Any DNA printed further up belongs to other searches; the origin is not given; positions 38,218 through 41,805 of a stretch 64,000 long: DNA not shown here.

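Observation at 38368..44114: Tandem pair of an intact PMCA-type Ca2+ pump and a paralog that has lost every catalytic P-type ATPase motif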

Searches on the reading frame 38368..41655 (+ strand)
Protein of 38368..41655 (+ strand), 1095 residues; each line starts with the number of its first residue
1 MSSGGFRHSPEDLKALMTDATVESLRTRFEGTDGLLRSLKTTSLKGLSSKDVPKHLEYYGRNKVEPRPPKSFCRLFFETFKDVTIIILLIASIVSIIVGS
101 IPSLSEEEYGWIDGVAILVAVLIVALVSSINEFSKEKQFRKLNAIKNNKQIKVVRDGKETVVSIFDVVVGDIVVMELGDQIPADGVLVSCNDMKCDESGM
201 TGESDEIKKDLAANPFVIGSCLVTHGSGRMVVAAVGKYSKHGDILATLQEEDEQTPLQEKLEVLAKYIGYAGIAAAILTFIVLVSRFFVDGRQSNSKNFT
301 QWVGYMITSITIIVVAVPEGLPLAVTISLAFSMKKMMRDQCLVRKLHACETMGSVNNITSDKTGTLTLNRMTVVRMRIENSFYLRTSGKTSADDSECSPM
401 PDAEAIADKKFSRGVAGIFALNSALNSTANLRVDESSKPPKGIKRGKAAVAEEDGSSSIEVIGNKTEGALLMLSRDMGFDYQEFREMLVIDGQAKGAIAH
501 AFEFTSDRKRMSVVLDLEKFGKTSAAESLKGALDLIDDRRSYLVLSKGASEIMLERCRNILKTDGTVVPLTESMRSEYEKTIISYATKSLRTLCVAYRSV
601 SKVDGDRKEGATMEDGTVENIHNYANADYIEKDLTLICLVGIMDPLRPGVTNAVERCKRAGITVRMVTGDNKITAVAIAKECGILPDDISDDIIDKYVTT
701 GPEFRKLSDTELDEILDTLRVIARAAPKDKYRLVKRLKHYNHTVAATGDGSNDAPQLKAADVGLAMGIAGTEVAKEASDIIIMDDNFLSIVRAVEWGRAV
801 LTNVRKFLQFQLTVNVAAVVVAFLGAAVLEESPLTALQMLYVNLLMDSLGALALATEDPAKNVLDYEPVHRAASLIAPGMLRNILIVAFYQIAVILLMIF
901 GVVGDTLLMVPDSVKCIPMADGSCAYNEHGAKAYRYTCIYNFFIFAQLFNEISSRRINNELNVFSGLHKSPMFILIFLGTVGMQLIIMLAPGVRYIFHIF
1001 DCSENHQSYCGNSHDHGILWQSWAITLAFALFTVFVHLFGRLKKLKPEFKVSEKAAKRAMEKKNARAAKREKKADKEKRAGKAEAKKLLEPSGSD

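Call 3: search_protein_families(library=pfam, proteins=[window:38368-41655:+], max_evalue=0.1)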
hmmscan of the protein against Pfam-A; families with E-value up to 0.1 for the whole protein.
window:38368-41655:+ (1095 aa): 7 families
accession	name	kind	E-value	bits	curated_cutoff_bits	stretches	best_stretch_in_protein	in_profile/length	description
PF00122.25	E1-E2_ATPase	-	1.6e-36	126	28.1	1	149-338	5-180/181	E1-E2 ATPase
PF00689.26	Cation_ATPase_C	-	2.2e-35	122.5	27.3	1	832-1037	2-169/175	Cation transporting ATPase, C-terminus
PF00690.31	Cation_ATPase_N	-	6.5e-20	71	20.4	1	31-95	5-69/69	Cation transporter/ATPase, N-terminus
PF00702.32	Hydrolase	-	3.9e-15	57.2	26.4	1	617-761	68-191/191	haloacid dehalogenase-like hydrolase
PF13246.12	Cation_ATPase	-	5.4e-15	55.6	21.7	1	448-560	6-91/91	Cation transport ATPase (P-type)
PF08282.18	Hydrolase_3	-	3.7e-05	24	20.9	1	733-784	195-246/255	haloacid dehalogenase-like hydrolase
PF12710.13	HAD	-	0.013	16.3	27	1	631-757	67-188/189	haloacid dehalogenase-like hydrolase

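Call 31: list_cluster_members(proteins=[P0001, window:38368-41655:+])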
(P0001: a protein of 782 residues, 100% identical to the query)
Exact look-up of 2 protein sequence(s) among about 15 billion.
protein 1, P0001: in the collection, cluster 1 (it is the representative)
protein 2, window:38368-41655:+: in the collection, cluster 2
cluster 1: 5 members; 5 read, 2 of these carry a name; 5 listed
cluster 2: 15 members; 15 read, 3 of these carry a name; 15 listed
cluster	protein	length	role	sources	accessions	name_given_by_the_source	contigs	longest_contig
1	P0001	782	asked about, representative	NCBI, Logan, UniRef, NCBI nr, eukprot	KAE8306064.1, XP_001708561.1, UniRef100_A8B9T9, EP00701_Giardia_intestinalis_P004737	Plasma membrane calcium-transporting ATPase 2 [Giardia duodenalis] | Plasma membrane calcium-transporting ATPase 2 n=1 Tax=Giardia intestinalis (strain ATCC ... | Plasma membrane calcium-transporting ATPase 2 [Giardia intestinalis]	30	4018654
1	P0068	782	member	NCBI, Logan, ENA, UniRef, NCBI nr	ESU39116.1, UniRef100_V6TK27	Calcium-transporting ATPase [Giardia duodenalis] | Calcium-transporting ATPase n=1 Tax=Giardia intestinalis TaxID=5741 RepID=V6TK27_GIAIN | Calcium-transporting ATPase [Giardia intestinalis]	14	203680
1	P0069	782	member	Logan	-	-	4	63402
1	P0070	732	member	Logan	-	-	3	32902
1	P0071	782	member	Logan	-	-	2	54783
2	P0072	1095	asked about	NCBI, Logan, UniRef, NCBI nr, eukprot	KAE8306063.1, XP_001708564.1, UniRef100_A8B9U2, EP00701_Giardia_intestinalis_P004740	Plasma membrane calcium-transporting ATPase 2 [Giardia duodenalis] | Plasma membrane calcium-transporting ATPase 2 n=1 Tax=Giardia intestinalis (strain ATCC ... | Plasma membrane calcium-transporting ATPase 2 [Giardia intestinalis]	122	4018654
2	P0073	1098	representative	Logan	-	-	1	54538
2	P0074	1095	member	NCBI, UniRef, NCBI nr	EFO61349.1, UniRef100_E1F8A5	Plasma membrane calcium-transporting ATPase 2 [Giardia lamblia P15] | Plasma membrane calcium-transporting ATPase 2 n=1 Tax=Giardia intestinalis (strain P15) ...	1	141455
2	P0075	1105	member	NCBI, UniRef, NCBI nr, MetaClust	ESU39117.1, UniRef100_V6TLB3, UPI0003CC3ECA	Calcium-transporting ATPase [Giardia duodenalis] | Calcium-transporting ATPase n=1 Tax=Giardia intestinalis TaxID=5741 RepID=V6TLB3_GIAIN | Calcium-transporting ATPase [Giardia intestinalis]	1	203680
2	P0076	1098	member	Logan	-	-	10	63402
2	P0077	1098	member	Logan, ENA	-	-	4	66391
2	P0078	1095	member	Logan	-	-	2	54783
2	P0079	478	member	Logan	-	-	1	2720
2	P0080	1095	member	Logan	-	-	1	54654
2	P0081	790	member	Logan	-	-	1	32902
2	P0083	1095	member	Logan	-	-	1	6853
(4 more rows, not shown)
